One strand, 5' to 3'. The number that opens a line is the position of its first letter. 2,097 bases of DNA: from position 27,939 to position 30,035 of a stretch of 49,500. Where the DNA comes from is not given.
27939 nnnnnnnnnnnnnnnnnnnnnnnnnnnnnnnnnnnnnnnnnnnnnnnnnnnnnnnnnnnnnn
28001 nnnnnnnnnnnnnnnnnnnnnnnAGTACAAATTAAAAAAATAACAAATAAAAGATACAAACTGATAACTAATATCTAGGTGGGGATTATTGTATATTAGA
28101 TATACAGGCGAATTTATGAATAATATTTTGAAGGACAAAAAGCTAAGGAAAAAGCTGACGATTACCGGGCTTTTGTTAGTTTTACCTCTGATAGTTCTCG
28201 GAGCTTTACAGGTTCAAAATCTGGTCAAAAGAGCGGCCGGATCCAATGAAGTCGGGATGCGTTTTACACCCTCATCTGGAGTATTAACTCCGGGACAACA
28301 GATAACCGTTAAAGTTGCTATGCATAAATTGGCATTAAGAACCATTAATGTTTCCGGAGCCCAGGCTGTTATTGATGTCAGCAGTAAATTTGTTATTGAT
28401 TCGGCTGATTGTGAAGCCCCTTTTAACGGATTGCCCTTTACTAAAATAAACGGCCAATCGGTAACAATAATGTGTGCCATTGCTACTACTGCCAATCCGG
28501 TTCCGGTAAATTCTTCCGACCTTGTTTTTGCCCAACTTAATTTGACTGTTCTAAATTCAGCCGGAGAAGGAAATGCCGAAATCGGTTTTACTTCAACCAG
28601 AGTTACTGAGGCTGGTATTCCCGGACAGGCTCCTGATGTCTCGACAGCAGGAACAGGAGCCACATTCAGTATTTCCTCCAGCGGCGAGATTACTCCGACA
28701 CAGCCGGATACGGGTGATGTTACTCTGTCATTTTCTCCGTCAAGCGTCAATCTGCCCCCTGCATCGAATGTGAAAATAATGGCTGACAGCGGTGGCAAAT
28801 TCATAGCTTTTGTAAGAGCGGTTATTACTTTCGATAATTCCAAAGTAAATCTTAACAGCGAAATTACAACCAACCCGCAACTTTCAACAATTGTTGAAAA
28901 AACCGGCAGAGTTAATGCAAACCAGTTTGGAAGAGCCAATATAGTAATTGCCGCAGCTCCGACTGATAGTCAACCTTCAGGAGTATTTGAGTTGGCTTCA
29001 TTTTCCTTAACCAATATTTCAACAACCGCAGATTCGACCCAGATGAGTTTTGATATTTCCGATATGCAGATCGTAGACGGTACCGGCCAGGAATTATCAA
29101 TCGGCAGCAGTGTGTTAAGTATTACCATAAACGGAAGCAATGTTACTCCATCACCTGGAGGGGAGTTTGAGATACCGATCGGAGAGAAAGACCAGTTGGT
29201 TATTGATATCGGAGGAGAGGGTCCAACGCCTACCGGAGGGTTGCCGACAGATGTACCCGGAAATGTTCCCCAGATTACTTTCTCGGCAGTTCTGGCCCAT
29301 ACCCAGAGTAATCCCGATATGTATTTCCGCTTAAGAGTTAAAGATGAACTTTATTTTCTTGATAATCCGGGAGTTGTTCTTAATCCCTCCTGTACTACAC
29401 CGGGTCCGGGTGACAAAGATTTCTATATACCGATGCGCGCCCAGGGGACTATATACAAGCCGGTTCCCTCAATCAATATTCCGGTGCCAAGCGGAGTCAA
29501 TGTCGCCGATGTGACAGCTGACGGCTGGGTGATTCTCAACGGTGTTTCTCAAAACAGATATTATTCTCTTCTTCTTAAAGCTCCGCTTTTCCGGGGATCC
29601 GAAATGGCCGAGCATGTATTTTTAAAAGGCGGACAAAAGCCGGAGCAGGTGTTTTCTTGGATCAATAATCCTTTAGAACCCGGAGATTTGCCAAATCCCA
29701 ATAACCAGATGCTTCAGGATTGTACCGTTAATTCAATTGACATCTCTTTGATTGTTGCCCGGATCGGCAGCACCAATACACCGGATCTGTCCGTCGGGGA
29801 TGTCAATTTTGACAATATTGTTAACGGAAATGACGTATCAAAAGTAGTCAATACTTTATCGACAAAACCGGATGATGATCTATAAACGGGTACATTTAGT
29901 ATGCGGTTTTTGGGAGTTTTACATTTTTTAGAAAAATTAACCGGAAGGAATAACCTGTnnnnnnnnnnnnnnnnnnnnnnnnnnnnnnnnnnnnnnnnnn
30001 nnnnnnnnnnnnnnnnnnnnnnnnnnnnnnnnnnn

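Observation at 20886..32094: Nine-gene cohesin/dockerin surface-assembly locus without carbohydrate-active enzymes (cellulosome-style scaffold headed by a protease)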

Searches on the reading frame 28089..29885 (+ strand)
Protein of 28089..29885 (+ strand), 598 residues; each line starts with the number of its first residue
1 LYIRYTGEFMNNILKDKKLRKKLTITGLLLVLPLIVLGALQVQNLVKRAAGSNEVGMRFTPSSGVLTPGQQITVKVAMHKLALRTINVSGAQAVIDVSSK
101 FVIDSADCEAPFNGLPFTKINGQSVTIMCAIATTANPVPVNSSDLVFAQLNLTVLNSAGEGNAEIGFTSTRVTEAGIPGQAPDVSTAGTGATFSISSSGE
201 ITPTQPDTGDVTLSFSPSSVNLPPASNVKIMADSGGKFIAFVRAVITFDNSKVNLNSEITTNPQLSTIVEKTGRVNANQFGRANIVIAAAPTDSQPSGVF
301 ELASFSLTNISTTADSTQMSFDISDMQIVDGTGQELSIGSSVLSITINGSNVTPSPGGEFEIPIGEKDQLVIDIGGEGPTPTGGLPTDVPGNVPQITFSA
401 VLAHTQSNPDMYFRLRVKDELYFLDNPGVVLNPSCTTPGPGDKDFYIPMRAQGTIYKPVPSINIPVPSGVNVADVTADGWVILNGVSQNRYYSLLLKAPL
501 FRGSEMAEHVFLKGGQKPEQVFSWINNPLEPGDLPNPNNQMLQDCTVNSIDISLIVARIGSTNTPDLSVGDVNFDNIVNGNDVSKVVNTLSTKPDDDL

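Call 3: search_protein_families(library=pfam, proteins=[window:28089-29885:+], max_evalue=1)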
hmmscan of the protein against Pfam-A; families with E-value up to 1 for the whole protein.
window:28089-29885:+ (598 aa): 3 families
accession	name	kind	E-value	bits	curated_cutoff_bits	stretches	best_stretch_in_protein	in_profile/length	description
PF00404.24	Dockerin_1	-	0.00017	22.2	22.9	1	544-590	7-56/57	Dockerin type I domain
PF24087.1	DUF7372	-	0.15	12.4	27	1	520-533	32-45/53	Domain of unknown function (DUF7372)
PF22076.2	Cep192_D6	-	0.16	12.6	35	0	57-87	47-77/101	Cep192 domain 6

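Call 4: search_protein_families(library=ncbifam, proteins=[window:28089-29885:+], max_evalue=1)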
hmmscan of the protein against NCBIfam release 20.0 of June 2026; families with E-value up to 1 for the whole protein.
window:28089-29885:+ (598 aa): 1 family
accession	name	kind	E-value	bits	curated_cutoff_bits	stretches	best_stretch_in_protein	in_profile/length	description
NF050824.1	TransRegRv1453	equivalog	0.082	11.7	600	1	247-293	31-77/404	Rv1453 family transcriptional regulator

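Call 9: find_homologous_proteins(query=window:28089-29885:+, max_evalue=0.001)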
Query window:28089-29885:+ (598 aa): 20 proteins with E <= 0.001 among 8000 candidates.
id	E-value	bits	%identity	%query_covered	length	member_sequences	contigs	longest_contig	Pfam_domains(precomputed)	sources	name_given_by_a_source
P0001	0.0e+0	1304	100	100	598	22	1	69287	-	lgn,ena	-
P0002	7.9e-249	845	67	93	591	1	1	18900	PF00404.25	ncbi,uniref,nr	ncbi:hypothetical protein A2W14_02730 [Candidatus Gottesmanbacteria bacterium RBG_16_37_8]|uniref:Do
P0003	7.8e-209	713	60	93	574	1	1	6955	PF00404.25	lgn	-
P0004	4.5e-206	704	60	93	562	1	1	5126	PF00404.25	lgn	-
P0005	5.7e-198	677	51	65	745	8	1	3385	-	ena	-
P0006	1.4e-193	663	50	65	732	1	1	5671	-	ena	-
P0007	4.7e-190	651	50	65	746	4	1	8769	-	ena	-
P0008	2.9e-189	649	50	65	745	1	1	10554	-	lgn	-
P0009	5.2e-189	648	57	98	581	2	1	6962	-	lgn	-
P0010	4.1e-187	641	56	92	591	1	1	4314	-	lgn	-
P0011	2.1e-168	580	51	93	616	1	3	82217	PF00404.25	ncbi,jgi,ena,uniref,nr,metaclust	ncbi:MAG: hypothetical protein UV73_C0018G0040 [Candidatus Gottesmanbacteria bacterium GW2011_GWA2_4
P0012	1.7e-159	550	65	67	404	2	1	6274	PF00404.25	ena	-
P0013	9.4e-152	525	60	52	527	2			-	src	-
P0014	3.6e-147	510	54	53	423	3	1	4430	-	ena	-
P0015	4.3e-130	453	49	60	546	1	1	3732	-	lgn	-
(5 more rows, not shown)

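Call 10: find_encoding_contigs(protein=P0011, flank=10000, max_places=2)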
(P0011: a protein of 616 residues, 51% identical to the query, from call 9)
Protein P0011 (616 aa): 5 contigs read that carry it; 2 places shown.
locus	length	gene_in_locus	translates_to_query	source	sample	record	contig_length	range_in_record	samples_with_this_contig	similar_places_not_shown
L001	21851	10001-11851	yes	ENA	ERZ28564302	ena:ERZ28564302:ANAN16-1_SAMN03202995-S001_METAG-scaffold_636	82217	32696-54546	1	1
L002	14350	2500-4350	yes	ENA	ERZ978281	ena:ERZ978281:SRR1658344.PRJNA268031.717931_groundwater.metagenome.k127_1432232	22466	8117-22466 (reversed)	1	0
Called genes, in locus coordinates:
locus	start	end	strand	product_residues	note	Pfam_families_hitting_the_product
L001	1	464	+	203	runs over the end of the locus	-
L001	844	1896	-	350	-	-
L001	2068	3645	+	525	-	PF00082:Peptidase_S8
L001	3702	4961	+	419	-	-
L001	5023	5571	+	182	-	PF00963:Cohesin (faint)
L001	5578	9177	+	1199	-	-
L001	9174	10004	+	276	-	-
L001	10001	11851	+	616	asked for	PF00404:Dockerin_1 (weak)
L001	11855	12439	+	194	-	-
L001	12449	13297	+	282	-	-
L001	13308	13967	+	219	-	PF16656:Pur_ac_phosph_N (weak)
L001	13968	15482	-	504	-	-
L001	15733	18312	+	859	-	PF13328:HD_4, PF01966:HD (faint), PF02824:TGS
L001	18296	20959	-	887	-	PF00690:Cation_ATPase_N, PF00122:E1-E2_ATPase, PF00702:Hydrolase, PF13246:Cation_ATPase, PF12710:HAD (weak), PF08282:Hydrolase_3 (faint), PF00689:Cation_ATPase_C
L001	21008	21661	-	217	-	PF02163:Peptidase_M50 (weak)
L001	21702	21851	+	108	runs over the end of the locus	PF00830:Ribosomal_L28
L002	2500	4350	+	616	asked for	PF00404:Dockerin_1 (weak)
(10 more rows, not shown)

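Call 11: find_encoding_contigs(protein=P0002, flank=10000, max_places=2)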
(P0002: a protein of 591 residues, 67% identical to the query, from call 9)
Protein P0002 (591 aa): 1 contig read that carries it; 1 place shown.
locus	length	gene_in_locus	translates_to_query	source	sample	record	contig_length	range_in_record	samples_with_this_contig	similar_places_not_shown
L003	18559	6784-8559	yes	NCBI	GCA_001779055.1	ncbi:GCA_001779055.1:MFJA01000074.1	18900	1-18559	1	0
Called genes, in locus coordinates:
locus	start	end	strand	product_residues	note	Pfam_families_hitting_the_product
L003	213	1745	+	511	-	PF00082:Peptidase_S8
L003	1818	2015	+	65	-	-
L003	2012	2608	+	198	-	-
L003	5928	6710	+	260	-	-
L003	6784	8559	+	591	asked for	PF00404:Dockerin_1 (weak)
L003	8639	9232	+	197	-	-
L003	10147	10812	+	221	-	PF16656:Pur_ac_phosph_N (weak)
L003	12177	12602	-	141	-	PF01934:HepT-like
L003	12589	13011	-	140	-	PF01909:NTP_transf_2 (weak), PF18765:Polbeta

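Call 19: find_related_loci(query=A2, collection=genome_contigs, flank=10000)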
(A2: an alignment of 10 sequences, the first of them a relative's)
Query A2 (598 aa) in genome_contigs; peptide patterns used: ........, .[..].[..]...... (x = any residue, [..] = any of these).
54 stretches matched a pattern; 14 encode a relative of the query (tblastn E <= 1e-3); 12 distinct loci.
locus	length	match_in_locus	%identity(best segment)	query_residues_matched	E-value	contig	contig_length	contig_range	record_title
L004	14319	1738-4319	51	44-598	2e-177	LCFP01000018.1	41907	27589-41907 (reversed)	MAG: Candidatus Gottesmanbacteria bacterium GW2011_GWA2_43_14 UV73_C0018, whole genome shotgun sequence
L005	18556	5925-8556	67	8-598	0e+0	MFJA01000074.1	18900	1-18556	MAG: Candidatus Gottesmanbacteria bacterium RBG_16_37_8 RBG_16_scaffold_8187, whole genome shotgun sequence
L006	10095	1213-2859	63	41-598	0e+0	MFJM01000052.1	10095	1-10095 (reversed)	MAG: Candidatus Gottesmanbacteria bacterium RIFCSPHIGHO2_02_FULL_39_14 rifcsphigho2_02_scaffold_56836, whole genome shot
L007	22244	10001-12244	51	11-598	2e-107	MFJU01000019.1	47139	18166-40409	MAG: Candidatus Gottesmanbacteria bacterium RIFCSPLOWO2_01_FULL_42_22 rifcsplowo2_01_scaffold_2938, whole genome shotgun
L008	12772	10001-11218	43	9-430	5e-91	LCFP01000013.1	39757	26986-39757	MAG: Candidatus Gottesmanbacteria bacterium GW2011_GWA2_43_14 UV73_C0013, whole genome shotgun sequence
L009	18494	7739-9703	51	39-597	2e-73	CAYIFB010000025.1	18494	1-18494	MAG TPA_asm: uncultured Gammaproteobacteria bacterium isolate ERP119705_co19_135 genome assembly, contig: NODE_2520_leng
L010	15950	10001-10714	52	350-597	1e-71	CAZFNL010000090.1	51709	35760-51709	MAG TPA_asm: uncultured Gammaproteobacteria bacterium isolate SRP271791_co1_7 genome assembly, contig: k141_263088, whol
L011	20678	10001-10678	52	359-597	3e-70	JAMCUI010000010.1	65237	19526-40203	MAG: Patescibacteria group bacterium isolate FK_Sedi_A_Bin.134 NODE_711_length_65237_cov_13.7556, whole genome shotgun s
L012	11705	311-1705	48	44-597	1e-66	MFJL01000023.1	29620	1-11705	MAG: Candidatus Gottesmanbacteria bacterium RIFCSPHIGHO2_02_FULL_39_11 rifcsphigho2_02_scaffold_4097, whole genome shotg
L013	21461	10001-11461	42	10-597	6e-50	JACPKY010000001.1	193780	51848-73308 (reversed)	MAG: Candidatus Gottesmanbacteria bacterium isolate NC_groundwater_507_Ag_S-0.1um_40_14 S35_SO-1_scaffold_64418, whole g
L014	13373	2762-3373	55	392-597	1e-67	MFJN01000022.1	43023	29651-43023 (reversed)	MAG: Candidatus Gottesmanbacteria bacterium RIFCSPHIGHO2_02_FULL_40_13 rifcsphigho2_02_scaffold_2198, whole genome shotg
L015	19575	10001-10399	33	62-190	6e-14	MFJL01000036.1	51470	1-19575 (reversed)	MAG: Candidatus Gottesmanbacteria bacterium RIFCSPHIGHO2_02_FULL_39_11 rifcsphigho2_02_scaffold_632, whole genome shotgu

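Call 40: predict_structure(alignment_id=A1)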
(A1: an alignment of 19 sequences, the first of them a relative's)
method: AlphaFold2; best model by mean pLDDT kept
length: 598 residues; sequences in the alignment: 19
mean_pLDDT: 68.0   pTM: 0.33
mean pLDDT of the five models: 68.0, 67.9, 66.9, 65.4, 64.1
residues with pLDDT >= 90: 78; 70-90: 263; 50-70: 107; < 50: 150
segments of 3 or more residues with pLDDT < 50: 41-50, 199-207, 350-391, 404-406, 431-435, 500-503, 515-570, 578-584, 587-598
pLDDT, mean of each block of 10 residues (from residue 1): 58 64 77 68 42 79 81 90 82 92 91 88 91 84 87 85 86 70 67 68 46 82 83 84 92 89 77 89 88 79 89 80 89 84 73 26 25 30 33 65 57 78 62 55 83 75 74 79 76 65 53 48 34 29 33 39 46 53 47 35
secondary structure, 60 per line:
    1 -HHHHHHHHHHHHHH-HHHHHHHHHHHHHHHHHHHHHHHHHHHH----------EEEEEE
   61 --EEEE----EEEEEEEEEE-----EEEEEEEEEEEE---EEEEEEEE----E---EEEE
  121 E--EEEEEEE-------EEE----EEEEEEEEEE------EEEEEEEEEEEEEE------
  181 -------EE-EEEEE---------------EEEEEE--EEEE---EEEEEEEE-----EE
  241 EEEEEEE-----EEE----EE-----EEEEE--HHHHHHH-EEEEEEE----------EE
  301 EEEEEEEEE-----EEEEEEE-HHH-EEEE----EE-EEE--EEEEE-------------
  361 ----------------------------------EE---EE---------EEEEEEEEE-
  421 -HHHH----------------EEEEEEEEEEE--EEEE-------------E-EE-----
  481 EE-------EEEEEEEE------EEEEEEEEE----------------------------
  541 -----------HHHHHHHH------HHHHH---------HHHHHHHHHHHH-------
elements in order: H2-15 H17-44 E55-60 E63-66 E71-80 E86-97 E101-108 E117-121 E124-130 E138-140 E145-154 E161-174 E191-195 E211-216 E219-222 E226-233 E239-247 E253-255 E267-271 H274-280 E282-288 E299-309 E315-321 E327-330 E338-340 E343-347 E411-419 H422-425 E442-452 E455-458 E490-497 E504-512 H552-559 H566-570 H580-591

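Call 42: fold_search(model_id=the predicted structure, library=pdb)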
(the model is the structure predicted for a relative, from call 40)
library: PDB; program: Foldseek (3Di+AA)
matches with E <= 10: 1974; with E <= 0.001: 409
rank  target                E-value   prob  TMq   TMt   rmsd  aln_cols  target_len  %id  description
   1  3l8q_A                1.5e-11  1.00  0.19  0.32  16.3       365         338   12  Structure analysis of the type II cohesin dyad from the adaptor ScaA scaffoldin of Acetivibrio cellulolyticus (released 2010-05-05)
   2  3l8q_D                1.8e-11  1.00  0.19  0.32  15.6       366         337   10  Structure analysis of the type II cohesin dyad from the adaptor ScaA scaffoldin of Acetivibrio cellulolyticus (released 2010-05-05)
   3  3l8q_C                8.5e-11  1.00  0.19  0.32  15.5       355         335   11  Structure analysis of the type II cohesin dyad from the adaptor ScaA scaffoldin of Acetivibrio cellulolyticus (released 2010-05-05)
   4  4fl4_C                2.4e-10  1.00  0.21  0.38  16.4       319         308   10  Scaffoldin conformation and dynamics revealed by a ternary complex from the Clostridium thermocellum cellulosome (released 2012-06-27)
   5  4ofq_A                3.9e-10  1.00  0.15  0.25  15.5       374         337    9  Structure of the C-terminal domain of the Streptococcus pyogenes antigen I/II-family protein AspA (released 2014-03-12)
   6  4fl4_I                5.3e-10  1.00  0.21  0.38  16.3       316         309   10  Scaffoldin conformation and dynamics revealed by a ternary complex from the Clostridium thermocellum cellulosome (released 2012-06-27)
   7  4tsh_B                1.5e-09  1.00  0.16  0.19  25.0       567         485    9  A Novel Protein Fold Forms an Intramolecular Lock to Stabilize the Tertiary Structure of Streptococcus mutans Adhesin  (released 2014-10-22)
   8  6e3f                  2.0e-09  1.00  0.16  0.18  25.2       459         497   10  The structure of the C-terminal domains (C123) of Streptococcus intermedius antigen I/II (Pas) (released 2019-07-17)
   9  3qe5_A                3.0e-09  1.00  0.15  0.17  26.4       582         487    9  Complete structure of Streptococcus mutans Antigen I/II carboxy-terminus (released 2011-04-20)
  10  5dza                  3.9e-09  1.00  0.14  0.25  14.6       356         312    8  Streptococcus agalactiae AgI/II polypeptide BspA C terminal domain (WT) (released 2016-06-22)
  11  4ofq_B                4.6e-09  1.00  0.15  0.24  14.9       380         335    9  Structure of the C-terminal domain of the Streptococcus pyogenes antigen I/II-family protein AspA (released 2014-03-12)
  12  4fl4_L                5.1e-09  1.00  0.20  0.38  18.8       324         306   10  Scaffoldin conformation and dynamics revealed by a ternary complex from the Clostridium thermocellum cellulosome (released 2012-06-27)
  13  3kcp_A                5.6e-09  1.00  0.21  0.41  14.9       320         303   11  Crystal structure of interacting Clostridium thermocellum multimodular components (released 2010-02-09)
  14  6kgd_A                1.6e-08  1.00  0.21  0.77   3.0       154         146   15  Crystal structure of CaDoc0917(R49D)-CaCohA2 complex at pH 8.0 (released 2020-07-08)
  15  2w1n                  1.6e-08  1.00  0.19  0.46  21.6       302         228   14  cohesin and fibronectin type-III double module construct from the Clostridium perfringens glycoside hydrolase GH84C (released 2009-02-03)
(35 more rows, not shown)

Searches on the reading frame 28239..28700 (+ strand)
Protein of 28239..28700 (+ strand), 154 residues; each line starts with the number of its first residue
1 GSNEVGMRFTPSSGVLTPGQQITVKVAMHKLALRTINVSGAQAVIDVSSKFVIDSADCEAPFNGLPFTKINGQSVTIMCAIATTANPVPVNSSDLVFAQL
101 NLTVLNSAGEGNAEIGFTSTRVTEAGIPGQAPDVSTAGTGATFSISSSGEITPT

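Call 30: search_solved_structures(query=A5, max_evalue=10, show_alignments=1)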
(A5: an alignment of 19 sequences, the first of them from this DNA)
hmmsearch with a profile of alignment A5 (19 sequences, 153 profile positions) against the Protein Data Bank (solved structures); distinct sequences matched with E-value up to 10: 3.
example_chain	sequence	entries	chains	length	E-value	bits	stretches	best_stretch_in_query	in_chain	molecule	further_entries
5m2s_A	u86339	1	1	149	0.51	13.4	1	6-70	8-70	Putative cellulosomal scaffoldin protein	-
5m2o_A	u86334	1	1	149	0.65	13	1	6-64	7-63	Putative cellulosomal scaffoldin protein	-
9wyu_A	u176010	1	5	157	1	12.4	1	6-48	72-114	Anti-Parallel Protein 10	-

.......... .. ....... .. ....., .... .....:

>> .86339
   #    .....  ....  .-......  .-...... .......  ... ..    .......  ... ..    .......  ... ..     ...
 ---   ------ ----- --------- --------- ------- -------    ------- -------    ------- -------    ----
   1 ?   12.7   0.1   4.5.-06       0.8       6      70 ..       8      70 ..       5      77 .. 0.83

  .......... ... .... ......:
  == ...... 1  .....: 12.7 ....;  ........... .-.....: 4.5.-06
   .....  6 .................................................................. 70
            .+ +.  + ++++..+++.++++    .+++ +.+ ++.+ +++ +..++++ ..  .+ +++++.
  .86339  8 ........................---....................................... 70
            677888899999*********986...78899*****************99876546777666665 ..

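Call 83: search_protein_families(library=pfam, alignment_id=A5, max_evalue=1)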
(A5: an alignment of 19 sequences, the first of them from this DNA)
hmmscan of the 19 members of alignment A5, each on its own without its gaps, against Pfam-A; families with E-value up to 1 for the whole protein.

A. member 1, seq(154 aa): 4 families
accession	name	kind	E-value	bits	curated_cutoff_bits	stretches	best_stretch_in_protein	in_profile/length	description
PF00963.24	Cohesin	-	0.0047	17.6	24.1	1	17-125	11-122/139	Cohesin domain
PF00635.32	Motile_Sperm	-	0.099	13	25.9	1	8-56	47-87/109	MSP (Major sperm protein) domain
PF02933.23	CDC48_2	-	0.12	12.5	22.4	1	15-45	18-48/64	Cell division protein 48 (CDC48), domain 2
PF02369.22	Big_1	-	0.27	11.8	34.9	1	71-143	14-92/93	Bacterial Ig-like domain (group 1)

B. families by the number of members that match (of 19 scanned): 16 families
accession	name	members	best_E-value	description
PF00963.24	Cohesin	11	2.8e-09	Cohesin domain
PF00677.23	Lum_binding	1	0.00032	Lumazine binding domain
PF07523.18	Big_3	1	0.02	Bacterial Ig-like domain (group 3)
PF14048.11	MBD_C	1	0.028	C-terminal domain of methyl-CpG binding protein 2 and 3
PF23643.1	TRAPPC13_C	1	0.028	Trafficking protein particle complex subunit 13, C-terminal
PF10988.14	DUF2807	1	0.032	Putative auto-transporter adhesin, head GIN domain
PF17736.7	Ig_C17orf99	1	0.033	C17orf99 Ig domain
PF11611.13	DUF4352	1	0.038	Domain of unknown function (DUF4352)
PF00635.32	Motile_Sperm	1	0.099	MSP (Major sperm protein) domain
PF02933.23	CDC48_2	1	0.12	Cell division protein 48 (CDC48), domain 2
PF00853.24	Runt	1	0.17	Runt domain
PF14894.11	Lsm_C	1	0.2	Lsm C-terminal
PF02369.22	Big_1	1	0.27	Bacterial Ig-like domain (group 1)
PF01833.30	TIG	1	0.28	IPT/TIG domain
PF10361.14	DUF2434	1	0.31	Protein of unknown function (DUF2434)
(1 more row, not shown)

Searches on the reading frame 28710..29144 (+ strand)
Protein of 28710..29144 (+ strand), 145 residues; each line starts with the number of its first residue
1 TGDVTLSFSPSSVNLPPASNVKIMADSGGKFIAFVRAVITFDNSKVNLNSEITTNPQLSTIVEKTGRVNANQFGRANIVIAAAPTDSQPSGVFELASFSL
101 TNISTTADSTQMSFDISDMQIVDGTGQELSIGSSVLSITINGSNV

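Call 31: search_solved_structures(query=A6, max_evalue=10, show_alignments=1)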
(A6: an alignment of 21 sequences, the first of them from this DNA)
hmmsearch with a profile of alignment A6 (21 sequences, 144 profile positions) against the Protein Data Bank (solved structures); distinct sequences matched with E-value up to 10: 2.
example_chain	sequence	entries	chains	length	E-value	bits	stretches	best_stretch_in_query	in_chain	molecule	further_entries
2k2u_B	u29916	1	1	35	0.7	13.2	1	82-105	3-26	Alpha trans-inducing protein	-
5yl9_B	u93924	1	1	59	1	12.6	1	36-71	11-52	Spike glycoprotein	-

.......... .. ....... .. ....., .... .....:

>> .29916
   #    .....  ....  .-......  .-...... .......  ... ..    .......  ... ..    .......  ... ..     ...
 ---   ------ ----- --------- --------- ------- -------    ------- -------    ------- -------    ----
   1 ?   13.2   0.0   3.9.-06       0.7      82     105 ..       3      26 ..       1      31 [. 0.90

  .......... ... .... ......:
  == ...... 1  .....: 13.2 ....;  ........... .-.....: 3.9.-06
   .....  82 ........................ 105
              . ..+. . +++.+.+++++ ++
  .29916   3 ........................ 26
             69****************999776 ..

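Call 84: search_protein_families(library=pfam, alignment_id=A6, max_evalue=1)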
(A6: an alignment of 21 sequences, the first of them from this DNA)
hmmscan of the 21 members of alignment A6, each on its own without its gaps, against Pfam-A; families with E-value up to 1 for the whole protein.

A. member 1, seq(145 aa): 2 families
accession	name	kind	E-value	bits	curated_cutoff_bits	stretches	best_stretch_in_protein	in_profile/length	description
PF11622.13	DUF3251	-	0.059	13.7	23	1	40-117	9-85/161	Protein of unknown function (DUF3251)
PF21317.3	BetaGal_ABD_1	-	0.17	12.3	27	1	43-70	56-83/113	Beta-galactosidase, first all-beta domain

B. families by the number of members that match (of 21 scanned): 12 families
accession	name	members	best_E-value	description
PF14419.11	SPOUT_MTase_2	2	0.044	AF2226-like SPOUT RNA Methylase fused to THUMP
PF25484.1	DUF7907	1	0.025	Domain of unknown function (DUF7907)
PF24156.1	DUF7407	1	0.04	Domain of unknown function (DUF7407)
PF01575.25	MaoC_dehydratas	1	0.051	MaoC like domain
PF11622.13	DUF3251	1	0.059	Protein of unknown function (DUF3251)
PF25020.1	TTR_TEN1-4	1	0.059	Teneurin TTR-like domain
PF17736.7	Ig_C17orf99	1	0.06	C17orf99 Ig domain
PF20495.3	DUF6727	1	0.061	Family of unknown function (DUF6727)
PF20585.4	Pectate_lyase_5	1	0.084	Putative pectate lyase-like adhesive domain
PF24569.1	CFAP161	1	0.13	Cilia- and flagella-associated protein 161-like domain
PF21317.3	BetaGal_ABD_1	1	0.17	Beta-galactosidase, first all-beta domain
PF18079.6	AglB_L1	1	0.18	Archaeal glycosylation protein B long peripheral domain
